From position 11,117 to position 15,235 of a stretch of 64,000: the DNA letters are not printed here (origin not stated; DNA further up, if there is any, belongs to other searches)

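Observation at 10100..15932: Type IIG restriction-modification enzyme co-transcribed with a TIR-domain protein in a low-GC islet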

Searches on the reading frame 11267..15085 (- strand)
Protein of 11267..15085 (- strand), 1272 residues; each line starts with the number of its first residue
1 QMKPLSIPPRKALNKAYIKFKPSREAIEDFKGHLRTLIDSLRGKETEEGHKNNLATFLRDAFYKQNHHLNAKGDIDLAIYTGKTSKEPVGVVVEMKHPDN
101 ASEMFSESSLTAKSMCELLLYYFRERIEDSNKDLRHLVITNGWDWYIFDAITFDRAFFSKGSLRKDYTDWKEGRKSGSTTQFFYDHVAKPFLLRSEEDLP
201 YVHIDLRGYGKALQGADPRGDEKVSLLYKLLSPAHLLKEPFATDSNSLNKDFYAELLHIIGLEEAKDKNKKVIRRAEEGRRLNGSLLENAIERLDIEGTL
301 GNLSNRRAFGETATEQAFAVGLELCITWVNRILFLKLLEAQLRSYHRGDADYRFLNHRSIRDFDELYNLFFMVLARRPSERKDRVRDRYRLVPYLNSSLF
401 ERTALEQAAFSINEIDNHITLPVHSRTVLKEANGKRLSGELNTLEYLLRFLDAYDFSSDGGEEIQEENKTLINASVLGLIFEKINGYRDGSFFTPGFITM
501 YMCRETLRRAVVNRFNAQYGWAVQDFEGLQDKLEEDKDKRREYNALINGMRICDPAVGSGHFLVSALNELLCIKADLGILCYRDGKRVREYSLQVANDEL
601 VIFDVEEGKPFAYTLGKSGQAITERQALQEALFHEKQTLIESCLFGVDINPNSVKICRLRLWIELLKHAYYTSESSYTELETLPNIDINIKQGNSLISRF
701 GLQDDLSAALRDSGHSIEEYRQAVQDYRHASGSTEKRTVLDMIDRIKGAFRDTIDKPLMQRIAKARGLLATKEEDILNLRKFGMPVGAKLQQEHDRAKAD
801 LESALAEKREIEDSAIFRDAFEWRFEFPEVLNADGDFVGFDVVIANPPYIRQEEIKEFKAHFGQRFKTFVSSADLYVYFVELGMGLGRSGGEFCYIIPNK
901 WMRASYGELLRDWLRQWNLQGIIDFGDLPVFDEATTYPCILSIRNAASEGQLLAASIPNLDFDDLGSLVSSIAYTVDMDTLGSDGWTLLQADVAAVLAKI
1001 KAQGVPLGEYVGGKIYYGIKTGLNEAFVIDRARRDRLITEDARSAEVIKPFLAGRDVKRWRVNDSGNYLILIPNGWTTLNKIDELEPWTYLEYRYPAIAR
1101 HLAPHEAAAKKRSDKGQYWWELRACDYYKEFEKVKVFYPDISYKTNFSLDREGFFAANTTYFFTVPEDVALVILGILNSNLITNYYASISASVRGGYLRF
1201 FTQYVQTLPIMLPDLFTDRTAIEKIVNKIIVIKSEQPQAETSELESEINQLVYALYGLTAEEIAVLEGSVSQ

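Call 3: search_protein_families(library=pfam, proteins=[window:11267-15085:-], max_evalue=0.01)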
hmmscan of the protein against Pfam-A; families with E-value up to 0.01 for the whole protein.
window:11267-15085:- (1272 aa): 6 families
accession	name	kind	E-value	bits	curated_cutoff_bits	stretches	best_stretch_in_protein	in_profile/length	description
PF25120.1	DUF7814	-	6e-92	307.9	27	1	245-472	1-228/228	Domain of unknown function (DUF7814)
PF23653.1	DUF7149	-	2.3e-82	276.6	27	1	8-244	2-239/239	Domain of unknown function (DUF7149)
PF07669.17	Eco57I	-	9.8e-39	133.6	25.3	1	643-931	2-171/171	Eco57I restriction-modification methylase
PF12950.13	TaqI_C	-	1.4e-15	58.1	26.5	1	1049-1210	1-118/118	TaqI-like C-terminal specificity domain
PF20473.4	MmeI_Mtase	-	3.5e-06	26.8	27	1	534-696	5-118/259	MmeI, DNA-methyltransferase domain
PF02384.22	N6_Mtase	-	0.0067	16.2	20.4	0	550-570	48-68/311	N-6 DNA Methylase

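Call 4: search_protein_families(library=padloc, proteins=[window:11267-15085:-], max_evalue=0.01)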
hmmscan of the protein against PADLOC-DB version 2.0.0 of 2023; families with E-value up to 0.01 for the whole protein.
window:11267-15085:- (1272 aa): 59 families (the best 25 are shown)
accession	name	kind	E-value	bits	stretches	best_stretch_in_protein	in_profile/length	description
PDLC03612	REase_MTase_IIG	-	2.8e-288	957.9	1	12-1268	10-1245/1247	Type IIG restriction enzyme-methyltransferase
PDLC03596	REase_MTase_IIG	-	2e-84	282.4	2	812-1271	687-1147/1148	Type IIG restriction enzyme-methyltransferase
PDLC03609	REase_MTase_IIG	-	1.2e-72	243.2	2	818-1199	540-917/1066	Type IIG restriction enzyme-methyltransferase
PDLC03601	REase_MTase_IIG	-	1.7e-62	209.6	2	633-1262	498-1101/1110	Type IIG restriction enzyme-methyltransferase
PDLC03604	REase_MTase_IIG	-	1.6e-51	173.4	2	813-1221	512-945/1011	Type IIG restriction enzyme-methyltransferase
PDLC03313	MTase_II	-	5.7e-38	128.8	1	839-1268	144-561/563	Type II methyltransferase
PDLC03629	REase_MTase_IIG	-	1.5e-33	113.8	3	819-1214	554-969/1182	Type IIG restriction enzyme-methyltransferase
PDLC02643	DrmMI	-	9.8e-32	107.8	1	490-1217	556-1209/1347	DrmMI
PDLC03335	MTase_II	-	2e-31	107.3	1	835-1210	194-571/607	Type II methyltransferase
PDLC03226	MTase_II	-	4.7e-28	96.1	2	983-1258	303-574/579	Type II methyltransferase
PDLC02529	PglX|PglXI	-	1e-25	87.7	3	976-1182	520-722/1189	PglX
PDLC03628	REase_MTase_IIG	-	1.4e-18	64.4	1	543-900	488-807/1100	Type IIG restriction enzyme-methyltransferase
PDLC02521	PglX|PglXI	-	7e-18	62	2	763-934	407-575/1174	PglX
PDLC03248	MTase_II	-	7.8e-18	62.5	1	840-1231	86-494/521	Type II methyltransferase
PDLC03250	MTase_II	-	1.4e-17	61.7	1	840-1266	341-768/775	Type II methyltransferase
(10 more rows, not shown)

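Call 6: search_protein_families(library=ncbifam, proteins=[window:11267-15085:-], max_evalue=0.01)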
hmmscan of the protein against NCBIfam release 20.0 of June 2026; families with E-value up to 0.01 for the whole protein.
window:11267-15085:- (1272 aa): 6 families
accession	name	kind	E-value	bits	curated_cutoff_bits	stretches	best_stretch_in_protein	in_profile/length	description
NF033452.1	BREX_1_MTaseX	exception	9.2e-22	76.8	500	1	492-931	253-599/1210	BREX-1 system adenine-specific DNA-methyltransferase PglX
NF033451.1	BREX_2_MTaseX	equivalog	2.3e-21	75.3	400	3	976-1181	522-724/1185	BREX-2 system adenine-specific DNA-methyltransferase PglX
NF033455.1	BREX_6_MTaseX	exception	8.7e-13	46.7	900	2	840-937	555-649/1319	BREX-6 system adenine-specific DNA-methyltransferase PglX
TIGR02987.1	met_A_Alw26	exception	5.2e-05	22.2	353.5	0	829-851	112-124/523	Alw26I/Eco31I/Esp3I family type II restriction adenine-specific DNA-methyltransferase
NF033454.1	BREX_5_MTaseX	exception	0.0012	16.5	900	0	548-568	301-321/1404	BREX-5 system adenine-specific DNA-methyltransferase PglX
TIGR03534.1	RF_mod_PrmC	equivalog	0.0098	15.4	199.1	0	840-859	157-176/253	peptide chain release factor N(5)-glutamine methyltransferase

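Call 50: search_dna_similar(query=window:11267-15085:-, collection=plasmids, mode=protein, max_evalue=1e-20, max_rows=30)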
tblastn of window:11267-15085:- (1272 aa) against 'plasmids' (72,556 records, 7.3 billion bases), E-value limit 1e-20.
Records with a match: 111; places in all: 115; records where one place covers at least 80% of the query: 8.
Best place of each record, by identity: <60% 111.
By first word of the organism name: Pseudosulfitobacter 12; Aeromonas 8; Pseudomonas 7; Sinorhizobium 6; Enterococcus 5; Nostoc 4; Haloarcula 4; Halorussus 4; Paracoccus 4; Lactococcus 4; and 39 more.
By predicted mobility (MOB-suite, as given by PLSDB): non-mobilizable 59; mobilizable 35; conjugative 17.
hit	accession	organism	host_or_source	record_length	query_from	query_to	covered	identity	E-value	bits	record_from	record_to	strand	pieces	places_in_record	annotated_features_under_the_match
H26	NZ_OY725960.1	Bacteroides finegoldii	-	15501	7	1164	91%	42.3%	0e+0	873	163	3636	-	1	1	Eco57I restriction-modification methylase domain-containing protein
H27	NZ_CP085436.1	Priestia megaterium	single cell,soil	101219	40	1062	80%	37.2%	0e+0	643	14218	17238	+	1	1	TaqI-like C-terminal specificity domain-containing protein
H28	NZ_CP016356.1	Lacticaseibacillus paracasei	cell culture,starter culture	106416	2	1069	84%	35.5%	0e+0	605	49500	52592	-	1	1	TaqI-like C-terminal specificity domain-containing protein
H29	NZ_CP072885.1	Enterococcus faecium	stream/river surface water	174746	2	1069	84%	34.1%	2e-176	588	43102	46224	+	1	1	TaqI-like C-terminal specificity domain-containing protein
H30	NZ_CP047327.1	Enterococcus faecium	animal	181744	2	1069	84%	34.1%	2e-176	588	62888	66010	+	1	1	TaqI-like C-terminal specificity domain-containing protein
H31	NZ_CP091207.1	Enterococcus faecium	Homo sapiens,whole organism,fecal sample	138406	2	1069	84%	34.0%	3e-176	587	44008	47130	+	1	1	TaqI-like C-terminal specificity domain-containing protein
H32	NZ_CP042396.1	Leuconostoc citreum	cell culture,kimchi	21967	4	1132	89%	31.8%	2e-157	531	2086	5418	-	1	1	DNA methyltransferase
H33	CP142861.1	Enterococcus faecium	Microbe,Sikhye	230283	28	1069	82%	34.4%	6e-174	580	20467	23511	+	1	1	none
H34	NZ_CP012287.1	Pediococcus damnosus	brewing yeast sample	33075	2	941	74%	37.4%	5e-177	589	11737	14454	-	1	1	TaqI-like C-terminal specificity domain-containing protein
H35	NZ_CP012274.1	Pediococcus damnosus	bottled beer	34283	2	941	74%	37.4%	5e-177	589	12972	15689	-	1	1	TaqI-like C-terminal specificity domain-containing protein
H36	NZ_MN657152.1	Arthrobacter sp.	-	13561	2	941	74%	37.3%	0e+0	612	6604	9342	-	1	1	TaqI-like C-terminal specificity domain-containing protein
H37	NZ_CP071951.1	Leuconostoc gelidum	single strain,kimchi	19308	4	948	74%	35.0%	7e-158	533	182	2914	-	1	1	none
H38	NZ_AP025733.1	Nostoc cf. commune SO-36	-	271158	329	1269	74%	30.6%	4e-105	376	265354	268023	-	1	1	TaqI-like C-terminal specificity domain-containing protein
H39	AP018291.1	Calothrix sp. NIES-4105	-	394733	328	1268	74%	29.6%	7e-95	344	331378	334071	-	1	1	hypothetical protein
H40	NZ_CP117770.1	Nostoc sp. UHCC 0926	whole organism,lichen surface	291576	329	1268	74%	29.5%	3e-100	361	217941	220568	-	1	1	TaqI-like C-terminal specificity domain-containing protein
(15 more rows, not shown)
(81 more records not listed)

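Call 58: find_homologous_proteins(query=window:11267-15085:-, max_evalue=1e-100)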
Query window:11267-15085:- (1272 aa): 8000 proteins with E <= 1e-100 among 8000 candidates; the best 120 are listed.
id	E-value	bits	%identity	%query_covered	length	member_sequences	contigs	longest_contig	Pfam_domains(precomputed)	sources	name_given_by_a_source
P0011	0.0e+0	2909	100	100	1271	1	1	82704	PF25120.2,PF07669.18,PF23653.2,PF12950.14,PF20473.5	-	-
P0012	0.0e+0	1938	67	100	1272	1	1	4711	PF25120.2,PF07669.18,PF23653.2,PF12950.14,PF20473.5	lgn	-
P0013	0.0e+0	1914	65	100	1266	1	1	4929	PF25120.2,PF02384.23,PF07669.18,PF23653.2,PF12950.14,PF20473.5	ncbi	-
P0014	0.0e+0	1872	64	100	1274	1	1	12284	PF25120.2,PF02384.23,PF07669.18,PF23653.2,PF12950.14,PF20473.5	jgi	jgi:adenine-specific DNA-methyltransferase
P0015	0.0e+0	1744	70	85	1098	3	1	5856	PF25120.2,PF02384.23,PF07669.18,PF23653.2,PF20473.5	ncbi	-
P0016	0.0e+0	1646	58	99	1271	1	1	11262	PF25120.2,PF07669.18,PF23653.2,PF12950.14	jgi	jgi:type II restriction/modification system DNA methylase subunit YeeA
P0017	0.0e+0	1609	57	99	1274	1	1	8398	PF25120.2,PF07669.18,PF23653.2,PF12950.14,PF20473.5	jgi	jgi:adenine-specific DNA-methyltransferase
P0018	0.0e+0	1593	56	100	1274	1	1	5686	PF25120.2,PF07669.18,PF23653.2,PF12950.14,PF20473.5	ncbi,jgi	-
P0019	0.0e+0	1410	53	99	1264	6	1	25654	PF25120.2,PF07669.18,PF23653.2,PF12950.14,PF20473.5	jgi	jgi:adenine-specific DNA-methyltransferase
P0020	0.0e+0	1405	52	100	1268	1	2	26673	PF25120.2,PF07669.18,PF23653.2,PF12950.14,PF20473.5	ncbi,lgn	ncbi:MAG: TaqI-like C-terminal specificity domain-containing protein [Bacteroidota bacterium]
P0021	0.0e+0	1403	52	100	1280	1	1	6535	PF25120.2,PF02384.23,PF07669.18,PF23653.2,PF12950.14,PF20473.5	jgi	jgi:adenine-specific DNA-methyltransferase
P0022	0.0e+0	1401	49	100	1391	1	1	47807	PF25120.2,PF02384.23,PF07669.18,PF23653.2,PF12950.14,PF20473.5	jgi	-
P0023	0.0e+0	1396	52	100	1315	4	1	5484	PF25120.2,PF07669.18,PF23653.2,PF12950.14,PF20473.5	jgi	-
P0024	0.0e+0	1389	51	100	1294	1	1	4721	PF25120.2,PF07669.18,PF23653.2,PF12950.14,PF20473.5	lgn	-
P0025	0.0e+0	1385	51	100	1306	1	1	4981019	PF25120.2,PF07669.18,PF23653.2,PF12950.14,PF20473.5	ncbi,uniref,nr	ncbi:DUF7149 domain-containing protein [Pontibacter kalidii]|uniref:DUF7149 domain-containing protei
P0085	0.0e+0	1337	51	100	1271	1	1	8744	PF25120.2,PF07669.18,PF23653.2,PF12950.14,PF20473.5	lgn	-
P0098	0.0e+0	1330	51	100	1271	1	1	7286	PF25120.2,PF07669.18,PF23653.2,PF12950.14,PF20473.5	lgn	-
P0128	0.0e+0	1316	50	99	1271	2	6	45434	PF25120.2,PF02384.23,PF07669.18,PF23653.2,PF12950.14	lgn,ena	-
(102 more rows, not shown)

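Call 59: find_encoding_contigs(protein=P0016, flank=8000)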
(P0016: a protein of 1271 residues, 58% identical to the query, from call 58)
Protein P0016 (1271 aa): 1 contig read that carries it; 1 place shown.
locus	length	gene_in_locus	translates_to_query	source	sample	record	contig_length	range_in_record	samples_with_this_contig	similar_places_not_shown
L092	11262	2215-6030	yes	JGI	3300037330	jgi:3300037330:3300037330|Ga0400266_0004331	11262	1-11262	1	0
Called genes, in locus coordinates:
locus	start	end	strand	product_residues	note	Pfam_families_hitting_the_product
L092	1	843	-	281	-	?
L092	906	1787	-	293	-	PF11751:PorP_SprF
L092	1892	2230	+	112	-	-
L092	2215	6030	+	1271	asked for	PF23653:DUF7149, PF25120:DUF7814, PF07669:Eco57I, PF12950:TaqI_C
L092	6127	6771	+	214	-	PF12099:DUF3575 (weak)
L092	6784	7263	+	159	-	-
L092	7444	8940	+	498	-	-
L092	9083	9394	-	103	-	-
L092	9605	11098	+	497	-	-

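Call 60: find_encoding_contigs(protein=P0017, flank=8000)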
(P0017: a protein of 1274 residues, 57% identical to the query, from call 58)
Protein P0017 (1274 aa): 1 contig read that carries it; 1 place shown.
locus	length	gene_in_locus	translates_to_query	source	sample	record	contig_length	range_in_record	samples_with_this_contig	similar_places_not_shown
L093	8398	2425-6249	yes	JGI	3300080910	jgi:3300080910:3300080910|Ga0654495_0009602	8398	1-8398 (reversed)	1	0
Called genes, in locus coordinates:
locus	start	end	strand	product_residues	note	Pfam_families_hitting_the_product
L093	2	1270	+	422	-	?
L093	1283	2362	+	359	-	-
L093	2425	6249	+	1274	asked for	PF23653:DUF7149, PF25120:DUF7814, PF20473:MmeI_Mtase (weak), PF07669:Eco57I, PF12950:TaqI_C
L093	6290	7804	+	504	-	-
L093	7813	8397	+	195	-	?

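Call 61: find_encoding_contigs(protein=P0013, flank=8000)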
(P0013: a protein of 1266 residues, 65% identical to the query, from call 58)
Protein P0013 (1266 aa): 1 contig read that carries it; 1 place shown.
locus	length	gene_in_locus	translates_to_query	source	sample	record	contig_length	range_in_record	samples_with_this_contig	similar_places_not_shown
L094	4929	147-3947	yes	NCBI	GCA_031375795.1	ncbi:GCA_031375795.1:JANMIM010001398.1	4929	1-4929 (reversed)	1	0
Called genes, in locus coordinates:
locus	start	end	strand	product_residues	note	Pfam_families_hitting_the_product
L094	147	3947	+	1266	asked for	PF23653:DUF7149, PF25120:DUF7814, PF02384:N6_Mtase (faint), PF20473:MmeI_Mtase (weak), PF07669:Eco57I, PF12950:TaqI_C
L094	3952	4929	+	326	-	?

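Call 65: search_protein_families(library=pfam, proteins=[L094:3952-4929:+, L093:6290-7801:+, L092:6127-6768:+, L092:1892-2227:+, L093:1283-2359:+], max_evalue=0.1)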
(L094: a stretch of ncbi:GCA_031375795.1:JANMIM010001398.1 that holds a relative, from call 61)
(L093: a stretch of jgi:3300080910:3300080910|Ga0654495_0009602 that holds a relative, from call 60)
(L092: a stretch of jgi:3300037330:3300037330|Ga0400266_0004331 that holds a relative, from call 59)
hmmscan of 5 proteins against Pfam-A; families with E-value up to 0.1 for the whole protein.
L094:3952-4929:+ (326 aa): 3 families
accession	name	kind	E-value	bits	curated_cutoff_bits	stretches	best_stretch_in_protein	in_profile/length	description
PF16872.10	putAbiC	-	4.9e-09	37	22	1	258-323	12-75/80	Putative phage abortive infection protein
PF13491.11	FtsK_4TM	-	5.4e-05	23.4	23.1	1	13-80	87-152/171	4TM region of DNA translocase FtsK/SpoIIIE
PF07264.17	EI24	-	0.01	16.4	32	1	18-92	17-98/199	Sulfate transporter CysZ/Etoposide-induced protein 2.4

L093:6290-7801:+ (504 aa): 1 family
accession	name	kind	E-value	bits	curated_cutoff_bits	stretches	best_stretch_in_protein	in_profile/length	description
PF13860.13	FlgD_ig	-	0.00075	19.9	27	1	432-483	9-61/79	FlgD Ig-like domain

L092:6127-6768:+ (214 aa): 3 families
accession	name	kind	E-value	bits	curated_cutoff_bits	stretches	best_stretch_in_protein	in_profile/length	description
PF12099.14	DUF3575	-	3.4e-07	30.2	21.1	1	14-165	4-148/177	Protein of unknown function (DUF3575)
PF03797.25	Autotransporter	-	0.0077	16.4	26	1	99-157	80-145/255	Autotransporter beta-domain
PF13568.12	OMP_b-brl_2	-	0.092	13.3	27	0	75-146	100-174/175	Outer membrane protein beta-barrel domain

L092:1892-2227:+ (112 aa): 0 families

L093:1283-2359:+ (359 aa): 3 families
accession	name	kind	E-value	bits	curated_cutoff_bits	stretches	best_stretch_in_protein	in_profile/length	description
PF03797.25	Autotransporter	-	0.00068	19.9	26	1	115-192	48-132/255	Autotransporter beta-domain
PF12099.14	DUF3575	-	0.0034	17.1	21.1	1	122-178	103-159/177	Protein of unknown function (DUF3575)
PF13505.12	OMP_b-brl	-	0.012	16.3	28.7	1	73-187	82-174/175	Outer membrane protein beta-barrel domain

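Call 66: find_encoding_contigs(protein=P0012, flank=8000)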
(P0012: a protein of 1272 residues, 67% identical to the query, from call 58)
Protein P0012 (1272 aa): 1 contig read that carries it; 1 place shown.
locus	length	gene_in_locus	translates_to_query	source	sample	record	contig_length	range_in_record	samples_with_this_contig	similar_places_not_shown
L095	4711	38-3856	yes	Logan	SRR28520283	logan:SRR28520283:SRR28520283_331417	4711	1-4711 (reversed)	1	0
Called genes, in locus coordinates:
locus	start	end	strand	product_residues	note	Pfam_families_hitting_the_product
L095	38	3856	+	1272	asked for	PF23653:DUF7149, PF25120:DUF7814, PF20473:MmeI_Mtase (weak), PF07669:Eco57I, PF12950:TaqI_C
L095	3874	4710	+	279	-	?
